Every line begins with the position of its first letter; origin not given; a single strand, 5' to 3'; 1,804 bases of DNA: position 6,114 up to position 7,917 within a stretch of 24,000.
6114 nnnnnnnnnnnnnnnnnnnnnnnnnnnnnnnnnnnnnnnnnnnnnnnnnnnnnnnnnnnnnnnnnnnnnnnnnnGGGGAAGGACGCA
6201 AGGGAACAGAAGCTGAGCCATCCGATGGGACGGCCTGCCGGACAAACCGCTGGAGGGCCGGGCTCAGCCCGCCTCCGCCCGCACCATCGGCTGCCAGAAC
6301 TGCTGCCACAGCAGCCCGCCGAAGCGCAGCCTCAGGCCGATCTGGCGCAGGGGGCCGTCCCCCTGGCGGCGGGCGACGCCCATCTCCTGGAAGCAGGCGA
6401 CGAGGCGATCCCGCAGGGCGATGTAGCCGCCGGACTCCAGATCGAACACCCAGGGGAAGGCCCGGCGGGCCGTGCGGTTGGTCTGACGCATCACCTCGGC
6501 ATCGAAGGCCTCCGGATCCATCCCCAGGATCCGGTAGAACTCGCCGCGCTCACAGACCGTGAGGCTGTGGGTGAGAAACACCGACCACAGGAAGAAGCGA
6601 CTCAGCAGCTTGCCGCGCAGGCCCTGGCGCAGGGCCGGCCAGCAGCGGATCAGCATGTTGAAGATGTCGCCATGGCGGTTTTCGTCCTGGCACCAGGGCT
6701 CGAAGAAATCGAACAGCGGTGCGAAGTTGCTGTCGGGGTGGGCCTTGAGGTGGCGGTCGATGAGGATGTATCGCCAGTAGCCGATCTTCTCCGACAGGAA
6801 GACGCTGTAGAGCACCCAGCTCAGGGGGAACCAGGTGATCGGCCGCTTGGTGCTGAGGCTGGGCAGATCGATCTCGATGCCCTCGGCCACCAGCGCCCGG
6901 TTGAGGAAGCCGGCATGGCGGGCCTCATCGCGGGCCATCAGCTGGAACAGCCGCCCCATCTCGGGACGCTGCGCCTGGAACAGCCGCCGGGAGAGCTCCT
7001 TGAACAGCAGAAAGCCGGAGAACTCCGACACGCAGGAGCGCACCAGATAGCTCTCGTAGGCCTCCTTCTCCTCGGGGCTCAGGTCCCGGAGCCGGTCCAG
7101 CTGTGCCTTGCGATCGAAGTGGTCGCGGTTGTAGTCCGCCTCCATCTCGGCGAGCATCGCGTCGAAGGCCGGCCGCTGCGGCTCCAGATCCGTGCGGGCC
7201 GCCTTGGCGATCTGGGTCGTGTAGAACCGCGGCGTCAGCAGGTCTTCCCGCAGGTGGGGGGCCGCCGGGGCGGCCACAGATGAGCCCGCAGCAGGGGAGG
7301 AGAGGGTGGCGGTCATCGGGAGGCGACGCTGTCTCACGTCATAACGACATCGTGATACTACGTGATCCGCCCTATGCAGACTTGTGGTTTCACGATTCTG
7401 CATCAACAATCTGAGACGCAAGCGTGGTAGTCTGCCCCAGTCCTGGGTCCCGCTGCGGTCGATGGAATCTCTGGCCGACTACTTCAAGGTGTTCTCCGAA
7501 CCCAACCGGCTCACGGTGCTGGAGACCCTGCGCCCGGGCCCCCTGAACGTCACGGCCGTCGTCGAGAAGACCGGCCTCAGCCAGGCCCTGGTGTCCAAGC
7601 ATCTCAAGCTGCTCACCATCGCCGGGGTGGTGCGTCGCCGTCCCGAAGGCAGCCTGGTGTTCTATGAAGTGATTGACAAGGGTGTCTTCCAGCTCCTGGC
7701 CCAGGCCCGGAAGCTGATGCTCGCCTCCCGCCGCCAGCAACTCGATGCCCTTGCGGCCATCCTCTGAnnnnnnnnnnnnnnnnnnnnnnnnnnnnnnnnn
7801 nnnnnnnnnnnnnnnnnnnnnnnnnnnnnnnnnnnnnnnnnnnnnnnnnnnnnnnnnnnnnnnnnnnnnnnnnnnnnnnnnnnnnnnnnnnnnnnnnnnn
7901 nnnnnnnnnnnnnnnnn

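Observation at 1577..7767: Tetrapyrrole island of the low-oxygen type, with three extra genes and a non-ChlR regulator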

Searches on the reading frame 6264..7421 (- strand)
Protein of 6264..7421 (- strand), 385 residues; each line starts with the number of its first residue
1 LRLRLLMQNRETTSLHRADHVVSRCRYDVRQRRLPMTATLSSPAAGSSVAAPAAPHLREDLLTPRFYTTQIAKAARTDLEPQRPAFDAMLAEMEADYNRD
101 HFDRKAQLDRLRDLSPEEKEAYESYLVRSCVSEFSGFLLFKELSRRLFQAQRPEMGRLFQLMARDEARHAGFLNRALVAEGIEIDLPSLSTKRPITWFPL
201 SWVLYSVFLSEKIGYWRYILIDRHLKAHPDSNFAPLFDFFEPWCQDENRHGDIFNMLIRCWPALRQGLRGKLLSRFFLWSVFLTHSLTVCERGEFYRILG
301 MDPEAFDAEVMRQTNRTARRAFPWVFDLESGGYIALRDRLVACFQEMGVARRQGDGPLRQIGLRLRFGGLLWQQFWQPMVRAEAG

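Call 3: search_protein_families(library=pfam, proteins=[window:6264-7421:-], max_evalue=0.01)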
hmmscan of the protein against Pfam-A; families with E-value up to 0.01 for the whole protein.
window:6264-7421:- (385 aa): 2 families
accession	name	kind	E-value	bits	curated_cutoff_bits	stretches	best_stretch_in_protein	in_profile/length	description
PF02915.23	Rubrerythrin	-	1.6e-25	90.5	22.8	1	126-257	3-136/137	Rubrerythrin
PF03405.20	FA_desaturase_2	-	0.0079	15.5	22.7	0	239-257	101-119/325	Fatty acid desaturase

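Call 4: search_protein_families(library=ncbifam, proteins=[window:6264-7421:-], max_evalue=0.01)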
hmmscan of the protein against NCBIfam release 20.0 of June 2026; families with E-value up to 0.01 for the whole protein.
window:6264-7421:- (385 aa): 2 families
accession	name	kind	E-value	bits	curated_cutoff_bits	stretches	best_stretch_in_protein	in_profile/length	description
NF010172.0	PRK13654.1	subfamily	6.7e-128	426.8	391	1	50-373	17-342/361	magnesium-protoporphyrin IX monomethyl ester cyclase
TIGR02029.1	AcsF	equivalog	1.3e-105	353.3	192.5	1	57-361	8-312/337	magnesium-protoporphyrin IX monomethyl ester (oxidative) cyclase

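Call 16: find_related_loci(query=window:6264-7421:-, collection=genome_contigs, flank=10000)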
Query window:6264-7421:- (385 aa) in genome_contigs; peptide patterns used: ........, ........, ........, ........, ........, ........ (x = any residue, [..] = any of these).
255 stretches matched a pattern; 209 encode a relative of the query (tblastn E <= 1e-3); the best 80 are kept; 80 distinct loci.
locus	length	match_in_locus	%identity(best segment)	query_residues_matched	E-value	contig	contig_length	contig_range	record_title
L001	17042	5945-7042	93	7-380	0e+0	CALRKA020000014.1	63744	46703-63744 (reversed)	MAG: Tabrizicola sp. YIM 78059 isolate JJ-CU23-05-2-m1-bin221 genome assembly, contig: JJ-NR103-41-C227, whole genome sh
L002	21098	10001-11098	93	7-380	0e+0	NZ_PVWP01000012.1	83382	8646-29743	Aphanothece cf. minutissima CCALA 015 NODE_100_length_83382_cov_98.5563_ID_32018, whole genome shotgun sequence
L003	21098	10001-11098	93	7-380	0e+0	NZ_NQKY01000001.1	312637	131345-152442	Synechococcus sp. BO 8801 NODE_1+_length_312637_cov_20.9693, whole genome shotgun sequence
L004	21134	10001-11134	92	7-380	0e+0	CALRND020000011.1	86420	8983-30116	MAG: Synechococcus sp. UW140 isolate JJ-L4C1C4A3-408-1-m1-bin302 genome assembly, contig: JJ-L4C1C4A3-408-C11, whole gen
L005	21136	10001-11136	97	7-385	0e+0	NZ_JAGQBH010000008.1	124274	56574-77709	Cyanobium sp. N.Huapi 1H5 Nhuapi-1H5-C8, whole genome shotgun sequence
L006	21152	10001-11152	91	2-385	0e+0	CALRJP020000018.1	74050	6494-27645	MAG: Rhizobium sp. Q54 isolate JJ-DHS19-233-1-mx-bin515 genome assembly, contig: JJ-OR12-02-C139, whole genome shotgun s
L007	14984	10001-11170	88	2-385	0e+0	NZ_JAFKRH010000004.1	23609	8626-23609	Synechococcus sp. CCY 0621 Ga0436386_004, whole genome shotgun sequence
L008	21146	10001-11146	91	2-383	0e+0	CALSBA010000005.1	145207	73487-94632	MAG: Synechococcus sp. UW140 isolate JJ-MO2A5-297-1-mx-bin683 genome assembly, contig: JJ-MO2A5-297-C10, whole genome sh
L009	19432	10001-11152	90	2-385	0e+0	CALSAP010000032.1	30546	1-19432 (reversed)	MAG: Synechococcus sp. UW140 isolate JJ-MO2C4-301-1-mx-bin691 genome assembly, contig: JJ-MO2C4-301-C90, whole genome sh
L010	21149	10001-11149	89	2-384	0e+0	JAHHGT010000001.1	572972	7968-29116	MAG: Aphanothece saxicola GSE-SYN-MK-01-06B scaffold_7_c1, whole genome shotgun sequence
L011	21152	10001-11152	90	2-385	0e+0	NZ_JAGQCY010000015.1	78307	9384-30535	Cyanobium sp. Aljojuca 7A6 Aljojuca-7A6-C15, whole genome shotgun sequence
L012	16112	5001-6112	95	7-385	0e+0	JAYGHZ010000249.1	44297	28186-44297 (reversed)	Synechococcus sp. BA-120 BA3 NODE_47_length_44297_cov_20.359497, whole genome shotgun sequence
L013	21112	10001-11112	95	7-385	0e+0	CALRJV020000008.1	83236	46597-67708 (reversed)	MAG: Synechococcus sp. UW140 isolate JJ-GEL11-19-1-mx-bin521 genome assembly, contig: JJ-PAL16-20-C8, whole genome shotg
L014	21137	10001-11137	90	2-380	0e+0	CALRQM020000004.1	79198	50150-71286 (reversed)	MAG: Bordetella parapertussis isolate JJ-CU23-05-5-mx-bin504 genome assembly, contig: JJ-NR103-41-C169, whole genome sho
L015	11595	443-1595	89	2-385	0e+0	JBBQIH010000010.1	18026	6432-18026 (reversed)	MAG: Cyanobacteriota bacterium isolate Co_metawrap_826 Cmw_826_k141_21185153_length_18026_cov_9.0000, whole genome shotg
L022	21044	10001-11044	84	35-384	0e+0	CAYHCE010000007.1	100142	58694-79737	MAG TPA_asm: uncultured bacterium isolate ERP119294_co4_95 genome assembly, contig: NODE_175_length_100142_cov_12.526422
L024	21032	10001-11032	83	42-385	0e+0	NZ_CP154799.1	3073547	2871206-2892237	Cyanobium sp. BSA11S chromosome, complete genome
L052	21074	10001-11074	78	36-385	0e+0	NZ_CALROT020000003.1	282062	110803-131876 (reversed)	MAG: Vulcanococcus limneticus LL isolate JJ-KV1262-208-1-mx-bin599 JJ-KV1262-208-C5, whole genome shotgun sequence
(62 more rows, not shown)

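Call 36: search_protein_families(library=pfam, proteins=[L024:11032-11919:+, L024:11972-12649:+, L024:12677-14635:-, L008:14943-17081:+, L011:12942-13361:-, L022:13365-14168:-, L022:14647-15429:-, L052:11077-12000:+], max_evalue=0.001)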
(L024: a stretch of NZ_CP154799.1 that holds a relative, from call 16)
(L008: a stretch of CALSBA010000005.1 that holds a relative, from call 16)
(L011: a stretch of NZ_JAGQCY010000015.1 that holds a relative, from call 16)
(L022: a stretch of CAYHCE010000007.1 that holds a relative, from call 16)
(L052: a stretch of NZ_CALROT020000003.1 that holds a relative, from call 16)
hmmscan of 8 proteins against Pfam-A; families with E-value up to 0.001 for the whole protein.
L024:11032-11919:+ (295 aa): 1 family
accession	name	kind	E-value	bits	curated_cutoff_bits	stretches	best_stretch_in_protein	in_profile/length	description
PF00487.30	FA_desaturase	-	3.5e-20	73.3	29.7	1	58-277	5-237/253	Fatty acid desaturase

L024:11972-12649:+ (225 aa): 1 family
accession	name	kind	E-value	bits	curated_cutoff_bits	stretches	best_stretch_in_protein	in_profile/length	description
PF01501.26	Glyco_transf_8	-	1.8e-05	24.9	24.3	1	53-116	72-134/253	Glycosyl transferase family 8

L024:12677-14635:- (652 aa): 2 families
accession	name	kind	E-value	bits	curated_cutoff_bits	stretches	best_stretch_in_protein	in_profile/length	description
PF00456.26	Transketolase_N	-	1.9e-12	47.3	22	1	108-270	61-240/334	Transketolase, thiamine diphosphate binding domain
PF02780.25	Transketolase_C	-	1.7e-08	34.8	25.9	1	525-602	1-79/124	Transketolase, C-terminal domain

L008:14943-17081:+ (712 aa): 5 families
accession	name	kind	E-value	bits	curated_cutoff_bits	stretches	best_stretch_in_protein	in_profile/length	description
PF00128.31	Alpha-amylase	-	1.8e-20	74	22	2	185-281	13-94/446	Alpha amylase, catalytic domain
PF02922.24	CBM_48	-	7.7e-16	58.6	22.4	1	23-114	2-83/83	Carbohydrate-binding module 48 (Isoamylase N-terminal domain)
PF21156.3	ISOA1-3_C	-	5.3e-09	36.7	27.3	1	600-671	1-69/106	Isoamylase 1-3, C-terminal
PF14871.12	GHL6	-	0.00015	22.4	35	0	254-350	44-131/132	Hypothetical glycosyl hydrolase 6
PF21331.3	Isoamylase_C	-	0.00029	21.7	27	1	614-694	21-106/107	Isoamylase, C-terminal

L011:12942-13361:- (139 aa): 0 families

L022:13365-14168:- (267 aa): 4 families
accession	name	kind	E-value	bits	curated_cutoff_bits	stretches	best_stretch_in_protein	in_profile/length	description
PF00072.30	Response_reg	-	2.5e-30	105.4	30.2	1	31-140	1-111/111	Response regulator receiver domain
PF00486.34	Trans_reg_C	-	1.2e-24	86.6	26.2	1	181-258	2-77/77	Transcriptional regulatory protein, C terminal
PF21695.3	GlnR_1st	-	0.00015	22.1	27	1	32-142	5-110/111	Transcription regulator GlnR, N-terminal domain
PF23198.2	PDE8A_N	-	0.00072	19.9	29.6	0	27-107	9-90/147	PDE8A-like, N-terminal domain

L022:14647-15429:- (260 aa): 2 families
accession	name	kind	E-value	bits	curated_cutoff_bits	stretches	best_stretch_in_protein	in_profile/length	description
PF13759.12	2OG-FeII_Oxy_5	-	8.7e-20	71.4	27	1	118-213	2-101/101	Putative 2OG-Fe(II) oxygenase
PF13640.12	2OG-FeII_Oxy_3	-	0.00064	21.1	27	1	141-213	33-96/98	2OG-Fe(II) oxygenase superfamily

L052:11077-12000:+ (307 aa): 1 family
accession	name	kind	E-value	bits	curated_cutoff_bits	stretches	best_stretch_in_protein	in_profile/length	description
PF00487.30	FA_desaturase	-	3.1e-19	70.2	29.7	1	55-273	5-238/253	Fatty acid desaturase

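Call 42: search_protein_families(library=ncbifam, proteins=[L052:11077-12000:+], max_evalue=1e-10)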
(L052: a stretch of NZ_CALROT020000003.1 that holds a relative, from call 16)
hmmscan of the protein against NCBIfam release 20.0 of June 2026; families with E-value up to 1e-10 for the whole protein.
L052:11077-12000:+ (307 aa): 1 family
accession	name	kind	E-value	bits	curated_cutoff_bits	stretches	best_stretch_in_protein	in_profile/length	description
NF049918.1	DesA_fam_desat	equivalog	4.7e-25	88.5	400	1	53-293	10-248/385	DesA family fatty acid desaturase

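Call 63: search_protein_representatives(protein=window:6264-7316:-)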
Query: 350 residues. Proteins with E-value up to 0.001 (for the whole library): 681; up to 1e-10: 320; up to 1e-30: 64. The best 150 are listed.
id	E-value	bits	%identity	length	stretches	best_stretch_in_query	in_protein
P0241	3.8e-148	509.6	70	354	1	16-347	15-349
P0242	3.0e-88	312.6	59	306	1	54-300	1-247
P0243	8.0e-82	291.5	67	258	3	131-287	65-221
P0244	1.0e-71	258.3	67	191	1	18-200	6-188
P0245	7.0e-71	255.5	45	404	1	23-295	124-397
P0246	1.0e-68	248.4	43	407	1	23-325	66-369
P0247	1.3e-66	241.4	43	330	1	49-324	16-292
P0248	1.8e-66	241.0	58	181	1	169-349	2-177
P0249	1.6e-60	221.4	45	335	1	53-311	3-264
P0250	1.1e-57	212.0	38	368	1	21-325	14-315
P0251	4.8e-57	210.0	72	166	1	188-317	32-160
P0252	3.6e-55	203.8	35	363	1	17-343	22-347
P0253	4.6e-53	196.9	47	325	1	22-234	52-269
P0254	1.7e-52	195.0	36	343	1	22-304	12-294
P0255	6.6e-52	193.1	90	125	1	1-103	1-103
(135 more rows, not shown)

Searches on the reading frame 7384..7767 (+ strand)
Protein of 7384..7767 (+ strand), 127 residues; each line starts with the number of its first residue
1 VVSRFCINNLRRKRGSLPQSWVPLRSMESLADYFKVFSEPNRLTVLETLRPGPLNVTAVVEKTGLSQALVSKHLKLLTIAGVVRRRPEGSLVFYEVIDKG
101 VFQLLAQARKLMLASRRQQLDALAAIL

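Call 3: search_protein_families(library=pfam, proteins=[window:7384-7767:+], max_evalue=0.01)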
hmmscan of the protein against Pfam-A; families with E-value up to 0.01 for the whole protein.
window:7384-7767:+ (127 aa): 8 families
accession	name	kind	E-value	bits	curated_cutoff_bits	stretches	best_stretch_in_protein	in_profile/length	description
PF01022.26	HTH_5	-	9.6e-08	32.2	22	1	40-84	2-46/47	Bacterial regulatory protein, arsR family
PF12840.13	HTH_20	-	2e-06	28.1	27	1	38-85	2-50/51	Helix-turn-helix domain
PF12802.13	MarR_2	-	5.7e-06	26.8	27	1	43-88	8-55/61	MarR family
PF17782.7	DprA_WH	-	8e-05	23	22.9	1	39-89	11-61/61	DprA winged helix domain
PF01978.25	TrmB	-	0.00098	19.4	25.6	1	50-98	19-66/68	Sugar-specific transcriptional regulator TrmB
PF25213.1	HVO_A0261_N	-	0.001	19.3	35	1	40-88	11-59/86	HVO_A0261 N-terminal domain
PF09339.16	HTH_IclR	-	0.0013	18.9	22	1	50-87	15-52/52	IclR helix-turn-helix domain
PF25212.1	HVO_A0114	-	0.0064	16.7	27.6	0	26-90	9-73/84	HVO_A0114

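Call 4: search_protein_families(library=ncbifam, proteins=[window:7384-7767:+], max_evalue=0.01)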
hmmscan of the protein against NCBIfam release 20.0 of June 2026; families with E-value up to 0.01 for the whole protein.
window:7384-7767:+ (127 aa): 10 families
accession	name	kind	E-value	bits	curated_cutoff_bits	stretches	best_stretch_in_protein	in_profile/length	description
NF033788.1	HTH_metalloreg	subfamily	1.6e-20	72.6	55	1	31-104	2-76/77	metalloregulator ArsR/SmtB family transcription factor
NF045707.1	Dbac_1936_reg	equivalog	4.9e-14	52.1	115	1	27-112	4-89/99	ArsR/SmtB-type metalloregulator TsoR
NF033789.1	repress_SdpR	subfamily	7.9e-11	41.7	100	1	34-103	2-70/79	autorepressor SdpR family transcription factor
NF040642.1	sulf_sens_BigR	equivalog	1.9e-09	37.5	155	1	29-106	9-86/95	sulfite-sensing transcriptional repressor BigR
NF047906.1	CdPbTransRegCmtR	equivalog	9.9e-08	31.8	150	1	30-117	11-98/104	Cd(II)/Pb(II)-sensing metalloregulatory transcriptional regulator CmtR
NF053755.1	MsvR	equivalog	3.7e-06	26.8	220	1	33-87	6-60/236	transcriptional factor MsvR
NF007528.0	PRK10141.1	subfamily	3.1e-05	23.8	97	1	32-96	8-73/117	metalloregulator ArsR/SmtB family transcription factor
NF052532.1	TransRegPagRBaca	equivalog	0.00022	21.3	170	1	25-97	12-84/99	transcriptional repressor PagR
NF041413.1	ArsR_Rv2640c_fam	equivalog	0.00032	21.1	155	1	32-99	34-104/118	Rv2640c family ArsR-like transcriptional regulator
NF053610.1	Sso10a_fam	subfamily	0.0019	18.2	60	1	44-85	9-49/64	Sso10a family chromatin protein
